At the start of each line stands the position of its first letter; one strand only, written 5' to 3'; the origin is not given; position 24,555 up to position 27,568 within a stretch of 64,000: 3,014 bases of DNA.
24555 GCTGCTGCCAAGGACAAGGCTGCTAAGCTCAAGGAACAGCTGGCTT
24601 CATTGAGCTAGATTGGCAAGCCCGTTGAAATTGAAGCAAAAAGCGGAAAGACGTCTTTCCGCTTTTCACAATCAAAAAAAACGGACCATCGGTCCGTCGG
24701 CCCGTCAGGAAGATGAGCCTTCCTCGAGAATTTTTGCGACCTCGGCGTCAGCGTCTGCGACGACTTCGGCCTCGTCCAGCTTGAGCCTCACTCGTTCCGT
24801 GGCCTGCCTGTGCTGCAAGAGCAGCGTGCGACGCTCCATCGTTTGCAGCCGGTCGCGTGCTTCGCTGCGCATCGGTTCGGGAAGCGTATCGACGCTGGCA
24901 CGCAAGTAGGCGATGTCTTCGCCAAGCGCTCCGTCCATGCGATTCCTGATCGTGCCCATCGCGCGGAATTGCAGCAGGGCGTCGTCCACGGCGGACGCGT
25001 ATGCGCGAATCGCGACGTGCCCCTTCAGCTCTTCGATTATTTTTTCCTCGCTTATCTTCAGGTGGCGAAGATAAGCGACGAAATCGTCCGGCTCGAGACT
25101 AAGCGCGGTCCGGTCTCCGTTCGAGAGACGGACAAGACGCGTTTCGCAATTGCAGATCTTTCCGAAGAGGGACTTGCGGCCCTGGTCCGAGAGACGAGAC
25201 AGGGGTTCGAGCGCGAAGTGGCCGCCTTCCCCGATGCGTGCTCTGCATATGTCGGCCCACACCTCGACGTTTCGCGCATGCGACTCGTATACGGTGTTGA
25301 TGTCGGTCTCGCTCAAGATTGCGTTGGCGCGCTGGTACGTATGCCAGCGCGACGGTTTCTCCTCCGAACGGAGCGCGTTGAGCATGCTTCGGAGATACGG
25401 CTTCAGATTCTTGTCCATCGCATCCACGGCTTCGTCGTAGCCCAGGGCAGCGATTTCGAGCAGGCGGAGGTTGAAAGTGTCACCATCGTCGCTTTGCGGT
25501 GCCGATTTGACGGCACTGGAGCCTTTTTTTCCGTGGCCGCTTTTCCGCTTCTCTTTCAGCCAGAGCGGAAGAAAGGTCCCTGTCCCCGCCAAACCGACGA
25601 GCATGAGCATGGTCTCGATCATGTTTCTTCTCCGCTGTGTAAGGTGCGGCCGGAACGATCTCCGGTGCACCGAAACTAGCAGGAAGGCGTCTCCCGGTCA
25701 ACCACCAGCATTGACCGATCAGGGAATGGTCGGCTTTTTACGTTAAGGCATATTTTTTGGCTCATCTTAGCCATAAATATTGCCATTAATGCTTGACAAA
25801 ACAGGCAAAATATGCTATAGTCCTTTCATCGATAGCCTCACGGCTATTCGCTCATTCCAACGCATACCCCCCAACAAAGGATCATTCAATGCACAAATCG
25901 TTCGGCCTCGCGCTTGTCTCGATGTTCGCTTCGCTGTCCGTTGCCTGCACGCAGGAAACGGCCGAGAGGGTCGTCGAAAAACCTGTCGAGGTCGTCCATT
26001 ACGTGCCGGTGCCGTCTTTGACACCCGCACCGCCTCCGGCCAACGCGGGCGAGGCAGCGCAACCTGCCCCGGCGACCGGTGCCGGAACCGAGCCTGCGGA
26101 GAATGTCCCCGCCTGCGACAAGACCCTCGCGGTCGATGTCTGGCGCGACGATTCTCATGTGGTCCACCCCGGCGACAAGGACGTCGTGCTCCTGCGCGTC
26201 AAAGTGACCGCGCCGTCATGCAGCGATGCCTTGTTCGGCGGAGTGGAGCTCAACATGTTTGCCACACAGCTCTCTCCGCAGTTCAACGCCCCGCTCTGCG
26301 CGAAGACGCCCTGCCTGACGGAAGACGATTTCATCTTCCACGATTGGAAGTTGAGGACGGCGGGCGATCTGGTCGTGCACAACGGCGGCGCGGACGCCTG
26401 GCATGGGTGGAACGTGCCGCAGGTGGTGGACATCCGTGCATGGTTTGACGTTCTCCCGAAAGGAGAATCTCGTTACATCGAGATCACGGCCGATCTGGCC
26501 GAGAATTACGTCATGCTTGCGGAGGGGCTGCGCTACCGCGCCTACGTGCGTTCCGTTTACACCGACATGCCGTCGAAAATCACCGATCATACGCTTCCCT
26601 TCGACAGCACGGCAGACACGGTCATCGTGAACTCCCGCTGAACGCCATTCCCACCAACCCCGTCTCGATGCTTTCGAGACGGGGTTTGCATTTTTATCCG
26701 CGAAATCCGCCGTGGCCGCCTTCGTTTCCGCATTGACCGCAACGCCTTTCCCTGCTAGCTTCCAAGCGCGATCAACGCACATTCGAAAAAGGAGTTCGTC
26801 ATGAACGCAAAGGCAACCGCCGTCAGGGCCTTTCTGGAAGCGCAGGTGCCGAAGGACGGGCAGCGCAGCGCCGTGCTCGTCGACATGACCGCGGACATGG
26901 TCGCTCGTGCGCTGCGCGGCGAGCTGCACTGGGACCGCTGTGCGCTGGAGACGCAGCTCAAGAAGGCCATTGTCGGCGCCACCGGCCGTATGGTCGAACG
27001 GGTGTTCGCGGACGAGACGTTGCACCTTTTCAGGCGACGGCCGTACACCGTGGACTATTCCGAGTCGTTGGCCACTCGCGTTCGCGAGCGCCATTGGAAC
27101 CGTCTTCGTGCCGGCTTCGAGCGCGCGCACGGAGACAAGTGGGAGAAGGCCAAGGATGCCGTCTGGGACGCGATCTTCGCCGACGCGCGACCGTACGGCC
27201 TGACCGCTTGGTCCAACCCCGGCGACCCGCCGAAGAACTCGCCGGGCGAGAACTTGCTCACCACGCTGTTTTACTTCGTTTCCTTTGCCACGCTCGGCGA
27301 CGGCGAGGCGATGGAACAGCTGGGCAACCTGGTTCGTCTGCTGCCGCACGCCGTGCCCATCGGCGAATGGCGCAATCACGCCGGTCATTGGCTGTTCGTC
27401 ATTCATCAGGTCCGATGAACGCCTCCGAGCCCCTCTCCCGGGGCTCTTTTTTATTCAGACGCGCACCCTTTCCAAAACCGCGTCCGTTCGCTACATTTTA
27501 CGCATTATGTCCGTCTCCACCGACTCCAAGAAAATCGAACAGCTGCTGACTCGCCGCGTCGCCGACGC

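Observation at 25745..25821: Conserved 28-nt AT-rich motif with palindrome TGGCT-N6-AGCCA upstream of a perfect consensus promoter (copy 1 of 2)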

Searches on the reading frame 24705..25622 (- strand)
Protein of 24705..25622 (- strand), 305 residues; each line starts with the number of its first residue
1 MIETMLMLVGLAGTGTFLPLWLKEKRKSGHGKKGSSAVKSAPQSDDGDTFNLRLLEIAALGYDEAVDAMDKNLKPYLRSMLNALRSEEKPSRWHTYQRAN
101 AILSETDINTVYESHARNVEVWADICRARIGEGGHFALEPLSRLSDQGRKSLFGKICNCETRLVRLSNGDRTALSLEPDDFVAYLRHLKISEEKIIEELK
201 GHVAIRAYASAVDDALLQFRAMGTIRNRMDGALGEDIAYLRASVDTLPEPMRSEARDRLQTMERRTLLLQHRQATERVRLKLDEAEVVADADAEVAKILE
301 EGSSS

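Call 14: search_protein_families(library=pfam, proteins=[window:24705-25622:-], max_evalue=0.01)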
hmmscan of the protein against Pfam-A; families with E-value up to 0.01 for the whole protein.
window:24705-25622:- (305 aa): 0 families

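Call 67: find_homologous_proteins(query=window:24705-25622:-)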
Query window:24705-25622:- (305 aa): 1 proteins with E <= 0.001 among 4452 candidates.
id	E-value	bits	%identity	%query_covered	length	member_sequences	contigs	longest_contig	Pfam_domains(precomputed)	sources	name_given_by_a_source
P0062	1.8e-195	666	100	100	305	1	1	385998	-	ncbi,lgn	-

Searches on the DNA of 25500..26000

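Call 45: search_rna_families(source=window, start=25500, end=26000, threshold=evalue, max_evalue=10)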
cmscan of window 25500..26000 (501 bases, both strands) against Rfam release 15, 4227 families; matches with E-value up to 10: 2.
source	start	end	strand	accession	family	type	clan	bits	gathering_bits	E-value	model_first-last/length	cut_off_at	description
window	25767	25885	-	RF00618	U4atac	Gene; snRNA; splicing;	CL00007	19.5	53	0.43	1-132/132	no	U4atac minor spliceosomal RNA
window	25763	25798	-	RF00490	S-element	Cis-reg;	-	16.3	47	5.1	1-67/67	no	S-element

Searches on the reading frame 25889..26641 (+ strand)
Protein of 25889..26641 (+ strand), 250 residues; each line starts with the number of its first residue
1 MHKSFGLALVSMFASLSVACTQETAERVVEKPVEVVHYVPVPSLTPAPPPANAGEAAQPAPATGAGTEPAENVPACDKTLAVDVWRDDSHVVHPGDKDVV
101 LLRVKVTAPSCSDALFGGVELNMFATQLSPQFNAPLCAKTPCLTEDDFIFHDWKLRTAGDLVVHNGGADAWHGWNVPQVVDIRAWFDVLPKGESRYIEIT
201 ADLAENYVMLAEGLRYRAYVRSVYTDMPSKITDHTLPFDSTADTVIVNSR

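Call 12: find_encoding_contigs(protein=window:25889-26641:+, flank=10000, max_places=10)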
Protein window:25889-26641:+ (250 aa): 1 contig read that carries it; 1 place shown.
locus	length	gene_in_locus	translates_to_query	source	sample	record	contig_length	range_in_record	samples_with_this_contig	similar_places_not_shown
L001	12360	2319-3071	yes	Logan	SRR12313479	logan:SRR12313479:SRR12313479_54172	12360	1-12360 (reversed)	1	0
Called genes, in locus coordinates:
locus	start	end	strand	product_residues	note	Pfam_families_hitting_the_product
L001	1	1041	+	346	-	?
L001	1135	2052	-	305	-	-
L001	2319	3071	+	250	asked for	-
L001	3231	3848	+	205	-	-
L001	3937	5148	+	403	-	PF00579:tRNA-synt_1b, PF22421:SYY_C-terminal, PF01479:S4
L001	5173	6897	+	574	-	PF03485:Arg_tRNA_synt_N, PF00750:tRNA-synt_1d, PF05746:DALR_1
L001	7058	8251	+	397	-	PF00278:Orn_DAP_Arg_deC, PF01168:Ala_racemase_N, PF02784:Orn_Arg_deC_N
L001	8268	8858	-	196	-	-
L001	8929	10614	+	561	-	PF16927:HisKA_7TM, PF00512:HisKA, PF02518:HATPase_c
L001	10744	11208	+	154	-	PF04519:Bactofilin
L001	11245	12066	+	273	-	PF00781:DAGK_cat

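Call 14: search_protein_families(library=pfam, proteins=[window:25889-26641:+], max_evalue=0.01)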
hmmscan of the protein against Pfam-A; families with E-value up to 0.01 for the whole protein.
window:25889-26641:+ (250 aa): 0 families

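Call 21: find_homologous_proteins(query=window:25889-26641:+)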
Query window:25889-26641:+ (250 aa): 2 proteins with E <= 0.001 among 2355 candidates.
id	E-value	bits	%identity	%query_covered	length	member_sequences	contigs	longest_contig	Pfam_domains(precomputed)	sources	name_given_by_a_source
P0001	1.1e-167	574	100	100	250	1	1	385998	-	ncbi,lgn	-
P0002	1.3e-89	318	59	100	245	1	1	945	-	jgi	jgi:hypothetical protein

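Call 22: find_encoding_contigs(protein=P0002, flank=10000)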
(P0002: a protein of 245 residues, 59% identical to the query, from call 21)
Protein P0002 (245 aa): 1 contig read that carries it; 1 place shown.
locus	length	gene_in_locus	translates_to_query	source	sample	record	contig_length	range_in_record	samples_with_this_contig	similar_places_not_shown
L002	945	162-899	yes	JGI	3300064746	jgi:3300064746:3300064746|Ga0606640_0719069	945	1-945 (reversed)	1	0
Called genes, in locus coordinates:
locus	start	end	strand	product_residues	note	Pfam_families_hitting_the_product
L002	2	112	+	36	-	?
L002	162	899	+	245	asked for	-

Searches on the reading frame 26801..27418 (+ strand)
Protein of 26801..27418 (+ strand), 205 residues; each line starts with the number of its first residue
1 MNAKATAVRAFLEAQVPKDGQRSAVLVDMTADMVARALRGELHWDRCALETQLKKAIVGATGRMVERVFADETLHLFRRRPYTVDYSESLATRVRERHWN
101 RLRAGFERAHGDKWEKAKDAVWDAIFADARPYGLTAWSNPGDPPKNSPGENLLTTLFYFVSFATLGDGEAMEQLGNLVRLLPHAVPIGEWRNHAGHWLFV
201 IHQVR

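Call 14: search_protein_families(library=pfam, proteins=[window:26801-27418:+], max_evalue=0.01)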
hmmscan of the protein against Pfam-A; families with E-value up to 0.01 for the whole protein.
window:26801-27418:+ (205 aa): 0 families

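Call 89: predict_structure(protein=window:26801-27418:+)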
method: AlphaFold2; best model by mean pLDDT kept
length: 205 residues; sequences in the alignment: 1
mean_pLDDT: 40.3   pTM: 0.24
mean pLDDT of the five models: 40.3, 40.0, 38.8, 38.4, 38.0
residues with pLDDT >= 90: 0; 70-90: 0; 50-70: 11; < 50: 194
segments of 3 or more residues with pLDDT < 50: 3-12, 14-17, 19-30, 36-38, 42-110, 116-205
pLDDT, mean of each block of 10 residues (from residue 1): 47 48 45 49 42 38 31 28 32 39 42 48 36 33 38 43 41 47 40 40 37
secondary structure, 60 per line:
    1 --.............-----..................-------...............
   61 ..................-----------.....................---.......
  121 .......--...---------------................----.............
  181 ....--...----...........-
elements in order: H3-15 H21-38 H46-78 H90-110 H114-127 H148-163 H168-184 H194-204

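Call 90: search_protein_representatives(protein=window:26801-27418:+)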
Query: 205 residues. Proteins with E-value up to 0.001 (for the whole library): 43; up to 1e-10: 13; up to 1e-30: 1. The best 43 are listed.
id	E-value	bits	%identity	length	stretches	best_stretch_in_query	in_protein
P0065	1.8e-75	269.7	59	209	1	3-204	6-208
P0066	8.8e-28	113.9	38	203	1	2-199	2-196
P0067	5.2e-26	108.1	35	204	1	6-201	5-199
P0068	1.3e-20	90.4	36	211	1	48-201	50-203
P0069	2.3e-20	89.7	34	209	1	35-202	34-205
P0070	1.5e-19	87.0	34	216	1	7-201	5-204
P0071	7.8e-18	81.4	39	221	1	55-189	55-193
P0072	1.6e-17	80.4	38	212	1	46-199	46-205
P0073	1.2e-15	74.2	35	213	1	42-200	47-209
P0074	4.0e-15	72.5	37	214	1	67-200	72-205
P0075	1.7e-13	67.2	33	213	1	56-201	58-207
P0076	1.0e-12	64.7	36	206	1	82-199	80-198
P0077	1.8e-11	60.6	32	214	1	54-201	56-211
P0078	5.0e-10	55.9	31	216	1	52-201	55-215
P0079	1.4e-08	51.1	35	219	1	77-198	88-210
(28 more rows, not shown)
